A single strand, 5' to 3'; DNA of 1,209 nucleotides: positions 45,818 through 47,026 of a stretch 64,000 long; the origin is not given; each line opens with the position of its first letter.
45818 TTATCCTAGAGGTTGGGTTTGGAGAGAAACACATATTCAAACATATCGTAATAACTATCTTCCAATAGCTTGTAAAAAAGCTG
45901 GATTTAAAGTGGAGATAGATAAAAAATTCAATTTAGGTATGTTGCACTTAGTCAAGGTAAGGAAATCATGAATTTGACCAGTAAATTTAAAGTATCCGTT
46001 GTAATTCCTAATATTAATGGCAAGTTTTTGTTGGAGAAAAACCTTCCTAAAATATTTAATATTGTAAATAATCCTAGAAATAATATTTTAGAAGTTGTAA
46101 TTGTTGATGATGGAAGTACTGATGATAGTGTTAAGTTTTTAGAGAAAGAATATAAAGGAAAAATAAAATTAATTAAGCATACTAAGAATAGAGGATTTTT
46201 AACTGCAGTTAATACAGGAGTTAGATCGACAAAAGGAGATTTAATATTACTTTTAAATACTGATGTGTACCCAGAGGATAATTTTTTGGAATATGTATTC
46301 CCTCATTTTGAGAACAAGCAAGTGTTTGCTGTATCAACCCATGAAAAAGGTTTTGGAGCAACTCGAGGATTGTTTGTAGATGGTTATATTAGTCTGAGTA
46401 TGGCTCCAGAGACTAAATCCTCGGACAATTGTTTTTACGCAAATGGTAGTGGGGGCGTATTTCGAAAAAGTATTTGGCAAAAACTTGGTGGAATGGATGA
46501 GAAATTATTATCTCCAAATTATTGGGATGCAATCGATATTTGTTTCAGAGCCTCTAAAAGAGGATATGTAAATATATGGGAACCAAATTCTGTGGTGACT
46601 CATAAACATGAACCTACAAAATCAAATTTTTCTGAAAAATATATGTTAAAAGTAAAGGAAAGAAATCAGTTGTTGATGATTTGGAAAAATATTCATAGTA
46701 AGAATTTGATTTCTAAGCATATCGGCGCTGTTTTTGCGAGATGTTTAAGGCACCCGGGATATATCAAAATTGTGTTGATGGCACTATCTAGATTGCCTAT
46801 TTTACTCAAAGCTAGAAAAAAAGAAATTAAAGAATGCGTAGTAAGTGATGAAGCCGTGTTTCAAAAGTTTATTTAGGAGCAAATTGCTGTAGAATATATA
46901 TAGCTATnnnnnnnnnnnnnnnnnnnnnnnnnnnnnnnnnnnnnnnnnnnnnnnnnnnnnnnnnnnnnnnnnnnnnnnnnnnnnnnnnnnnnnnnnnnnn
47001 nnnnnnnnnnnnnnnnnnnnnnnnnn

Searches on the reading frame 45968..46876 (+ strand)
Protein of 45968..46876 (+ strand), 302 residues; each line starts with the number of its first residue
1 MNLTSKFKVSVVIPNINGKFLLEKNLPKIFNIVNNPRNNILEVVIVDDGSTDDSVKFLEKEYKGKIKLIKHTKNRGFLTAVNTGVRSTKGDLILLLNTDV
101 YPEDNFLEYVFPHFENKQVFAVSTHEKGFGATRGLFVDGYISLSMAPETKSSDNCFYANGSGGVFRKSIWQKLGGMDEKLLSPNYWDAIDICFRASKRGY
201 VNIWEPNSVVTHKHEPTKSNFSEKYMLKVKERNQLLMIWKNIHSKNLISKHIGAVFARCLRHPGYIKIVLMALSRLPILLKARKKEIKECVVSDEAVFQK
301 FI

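Call 7: search_protein_families(library=pfam, proteins=[window:45968-46876:+], max_evalue=0.01)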
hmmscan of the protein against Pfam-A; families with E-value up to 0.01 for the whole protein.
window:45968-46876:+ (302 aa): 4 families
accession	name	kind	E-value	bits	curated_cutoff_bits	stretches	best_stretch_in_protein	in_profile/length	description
PF00535.33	Glycos_transf_2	-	4.6e-22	79.2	23.3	1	10-133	1-123/168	Glycosyl transferase family 2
PF13641.12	Glyco_tranf_2_3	-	1.6e-13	51.7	27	1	9-224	3-222/230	Glycosyltransferase like family 2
PF10111.15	Glyco_tranf_2_2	-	1.9e-06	28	27.3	1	38-105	27-98/276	Glycosyltransferase like family 2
PF13632.12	Glyco_trans_2_3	-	1.1e-05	25.8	27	1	93-219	2-130/198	Glycosyl transferase family group 2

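Call 25: search_protein_families(library=ncbifam, proteins=[window:45968-46876:+], max_evalue=0.01)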
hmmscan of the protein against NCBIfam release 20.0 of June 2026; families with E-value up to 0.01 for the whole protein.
window:45968-46876:+ (302 aa): 20 families
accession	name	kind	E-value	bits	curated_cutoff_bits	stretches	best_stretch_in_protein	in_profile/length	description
TIGR03965.1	mycofact_glyco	equivalog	2.7e-22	79.3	280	1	6-217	73-285/467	mycofactocin biosynthesis glycosyltransferase MftF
NF041875.1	EPS_EpsD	equivalog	8.5e-15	55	370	1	9-109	1-99/325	exopolysaccharide biosynthesis glycosyltransferase EpsD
TIGR03937.1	PgaC_IcaA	equivalog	5.4e-12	45.4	422.3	1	5-122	43-158/407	poly-beta-1,6-N-acetyl-D-glucosamine synthase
NF007482.0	PRK10073.1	equivalog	1.6e-11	43.8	423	1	5-99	4-95/334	glycosyltransferase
TIGR04283.1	glyco_like_mftF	equivalog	2.2e-11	43.8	182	1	9-120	1-103/221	TIGR04283 family arsenosugar biosynthesis glycosyltransferase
NF038299.1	EPS_HpsN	equivalog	1.7e-10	40.4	425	1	8-122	2-115/317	hormogonium polysaccharide biosynthesis glycosyltransferase HpsN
NF047588.1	GlcsyltransPgfSStrep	equivalog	6.2e-09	35.5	500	1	8-114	2-110/308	glycosyltransferase PgfS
TIGR01556.1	rhamnosyltran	subfamily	1.8e-08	33.9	200.55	1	39-212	20-200/281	rhamnosyltransferase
NF007986.1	PRK10714.1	equivalog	7.1e-08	31.8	529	1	8-101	7-102/316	undecaprenyl-phosphate 4-deoxy-4-formamido-L-arabinose transferase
NF041394.1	GtaseAglG_Halo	equivalog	1.8e-07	30.7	440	1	30-180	22-178/304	glucosyl-dolichyl phosphate glucuronosyltransferase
NF047683.1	TeichurnBiosyTuaG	equivalog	3.4e-07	30.2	400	1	6-121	5-117/252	teichuronic acid biosynthesis protein TuaG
NF038302.1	EPS_HpsE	equivalog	5.5e-07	28.8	300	1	8-110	2-107/307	hormogonium polysaccharide biosynthesis glycosyltransferase HpsE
NF053739.1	GlytfEpsEBac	equivalog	4.7e-05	22.5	450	1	8-110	2-103/265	glycosyltransferase EpsE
TIGR04009.1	wcaE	equivalog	7.6e-05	22.1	369.2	1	40-104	33-98/248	colanic acid biosynthesis glycosyltransferase WcaE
NF010496.0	PRK13915.1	equivalog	9.2e-05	21.6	262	1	5-101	29-128/307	glucosyl-3-phosphoglycerate synthase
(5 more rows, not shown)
